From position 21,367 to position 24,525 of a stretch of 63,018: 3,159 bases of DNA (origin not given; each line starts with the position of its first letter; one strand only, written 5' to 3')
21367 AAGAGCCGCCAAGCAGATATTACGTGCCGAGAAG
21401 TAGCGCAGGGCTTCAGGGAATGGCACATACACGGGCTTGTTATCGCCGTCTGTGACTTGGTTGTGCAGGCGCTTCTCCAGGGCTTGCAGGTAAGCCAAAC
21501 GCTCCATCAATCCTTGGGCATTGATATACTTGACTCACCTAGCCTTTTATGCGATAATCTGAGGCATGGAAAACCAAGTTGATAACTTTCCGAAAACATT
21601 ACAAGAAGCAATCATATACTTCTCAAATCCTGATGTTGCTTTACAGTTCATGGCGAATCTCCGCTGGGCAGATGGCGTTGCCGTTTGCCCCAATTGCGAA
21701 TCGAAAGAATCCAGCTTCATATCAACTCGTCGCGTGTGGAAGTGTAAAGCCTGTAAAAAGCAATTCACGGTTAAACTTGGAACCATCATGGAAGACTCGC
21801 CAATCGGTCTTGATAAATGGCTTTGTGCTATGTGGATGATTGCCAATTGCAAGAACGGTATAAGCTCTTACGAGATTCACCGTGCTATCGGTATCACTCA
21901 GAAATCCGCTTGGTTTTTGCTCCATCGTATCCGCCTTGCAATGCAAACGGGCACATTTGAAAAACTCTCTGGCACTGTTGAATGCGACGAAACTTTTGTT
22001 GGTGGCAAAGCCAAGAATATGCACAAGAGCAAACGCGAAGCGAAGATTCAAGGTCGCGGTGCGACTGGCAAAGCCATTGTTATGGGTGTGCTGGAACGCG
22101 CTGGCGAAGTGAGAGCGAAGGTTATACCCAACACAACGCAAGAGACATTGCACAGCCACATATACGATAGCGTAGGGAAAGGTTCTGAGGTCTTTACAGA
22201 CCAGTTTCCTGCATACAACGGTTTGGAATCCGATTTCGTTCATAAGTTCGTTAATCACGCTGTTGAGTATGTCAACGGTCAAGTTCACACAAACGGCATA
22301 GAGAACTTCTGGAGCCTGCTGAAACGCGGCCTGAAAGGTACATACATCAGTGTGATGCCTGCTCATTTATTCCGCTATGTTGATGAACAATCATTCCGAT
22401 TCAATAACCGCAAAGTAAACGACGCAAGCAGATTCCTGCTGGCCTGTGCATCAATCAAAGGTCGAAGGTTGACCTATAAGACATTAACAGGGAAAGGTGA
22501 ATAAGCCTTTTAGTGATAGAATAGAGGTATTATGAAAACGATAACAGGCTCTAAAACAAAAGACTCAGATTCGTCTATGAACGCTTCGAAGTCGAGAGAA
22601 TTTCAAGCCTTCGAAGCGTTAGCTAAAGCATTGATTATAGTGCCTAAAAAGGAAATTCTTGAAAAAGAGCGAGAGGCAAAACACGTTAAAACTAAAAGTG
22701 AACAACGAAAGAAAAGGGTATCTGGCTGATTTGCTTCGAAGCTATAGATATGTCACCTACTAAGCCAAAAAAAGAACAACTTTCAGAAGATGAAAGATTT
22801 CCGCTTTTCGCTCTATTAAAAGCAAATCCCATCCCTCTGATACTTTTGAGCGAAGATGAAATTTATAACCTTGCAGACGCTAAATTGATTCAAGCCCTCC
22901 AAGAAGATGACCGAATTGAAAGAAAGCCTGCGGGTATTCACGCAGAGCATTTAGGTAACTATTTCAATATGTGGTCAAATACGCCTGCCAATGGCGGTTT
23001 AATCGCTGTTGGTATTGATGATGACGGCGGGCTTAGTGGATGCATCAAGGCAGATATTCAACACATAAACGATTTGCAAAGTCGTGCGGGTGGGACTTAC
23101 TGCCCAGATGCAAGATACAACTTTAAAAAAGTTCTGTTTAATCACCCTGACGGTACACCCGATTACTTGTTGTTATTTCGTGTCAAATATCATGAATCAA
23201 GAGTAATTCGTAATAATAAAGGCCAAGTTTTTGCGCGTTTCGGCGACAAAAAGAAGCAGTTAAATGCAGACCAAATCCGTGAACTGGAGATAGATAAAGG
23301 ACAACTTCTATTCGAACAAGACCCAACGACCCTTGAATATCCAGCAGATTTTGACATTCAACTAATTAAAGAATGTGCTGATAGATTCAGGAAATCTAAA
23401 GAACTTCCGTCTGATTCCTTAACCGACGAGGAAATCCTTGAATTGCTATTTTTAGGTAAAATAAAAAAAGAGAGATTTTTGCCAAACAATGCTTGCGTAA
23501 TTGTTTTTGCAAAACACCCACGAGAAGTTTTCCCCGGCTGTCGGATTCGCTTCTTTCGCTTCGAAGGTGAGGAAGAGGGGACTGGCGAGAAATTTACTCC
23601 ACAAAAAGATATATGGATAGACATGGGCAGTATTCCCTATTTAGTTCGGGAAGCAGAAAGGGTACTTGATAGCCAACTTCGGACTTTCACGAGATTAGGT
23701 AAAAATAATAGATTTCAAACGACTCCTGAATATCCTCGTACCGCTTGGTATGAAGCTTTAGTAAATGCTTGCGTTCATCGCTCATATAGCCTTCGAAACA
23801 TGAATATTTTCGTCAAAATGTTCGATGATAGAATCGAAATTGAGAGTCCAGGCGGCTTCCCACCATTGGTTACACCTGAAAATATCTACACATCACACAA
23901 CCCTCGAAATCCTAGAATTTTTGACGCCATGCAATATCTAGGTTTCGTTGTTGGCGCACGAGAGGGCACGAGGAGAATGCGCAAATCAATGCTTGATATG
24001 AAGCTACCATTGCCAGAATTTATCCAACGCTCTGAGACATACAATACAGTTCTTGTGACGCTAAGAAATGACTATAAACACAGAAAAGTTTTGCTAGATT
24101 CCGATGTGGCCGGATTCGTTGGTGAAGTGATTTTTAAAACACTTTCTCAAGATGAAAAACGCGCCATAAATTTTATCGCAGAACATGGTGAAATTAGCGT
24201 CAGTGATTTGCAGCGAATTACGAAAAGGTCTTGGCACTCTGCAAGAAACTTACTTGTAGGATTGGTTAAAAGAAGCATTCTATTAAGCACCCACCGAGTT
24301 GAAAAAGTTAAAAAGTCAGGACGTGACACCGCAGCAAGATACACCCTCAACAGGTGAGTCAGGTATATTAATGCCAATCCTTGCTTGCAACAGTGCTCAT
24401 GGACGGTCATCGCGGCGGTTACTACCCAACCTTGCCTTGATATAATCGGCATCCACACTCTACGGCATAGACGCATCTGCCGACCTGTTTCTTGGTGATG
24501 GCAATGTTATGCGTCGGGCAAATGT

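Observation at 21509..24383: Recent-looking insertion of a 2.86-kb IS1595-family element with passenger genes, splitting a small phage gene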

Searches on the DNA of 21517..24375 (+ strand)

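Call 11: search_dna_similar(query=window:21517-24375:+, collection=phages, mode=distant, max_rows=15)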
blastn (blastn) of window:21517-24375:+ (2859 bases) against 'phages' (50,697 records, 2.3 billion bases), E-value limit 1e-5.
No match.

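Call 12: search_dna_similar(query=window:21517-24375:+, collection=plasmids, mode=distant, max_rows=15)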
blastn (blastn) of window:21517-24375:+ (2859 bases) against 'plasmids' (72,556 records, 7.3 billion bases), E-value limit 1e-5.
Records with a match: 1; places in all: 1; records where one place covers at least 80% of the query: 0.
Best place of each record, by identity: 60-80% 1.
By first word of the organism name: Azospirillum 1.
By predicted mobility (MOB-suite, as given by PLSDB): non-mobilizable 1.
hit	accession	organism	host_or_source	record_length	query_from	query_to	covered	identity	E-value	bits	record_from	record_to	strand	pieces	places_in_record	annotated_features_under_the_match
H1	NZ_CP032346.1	Azospirillum brasilense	soil sample,Agricultural field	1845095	2209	2397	7%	70.2%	3e-12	83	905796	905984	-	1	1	record has no annotation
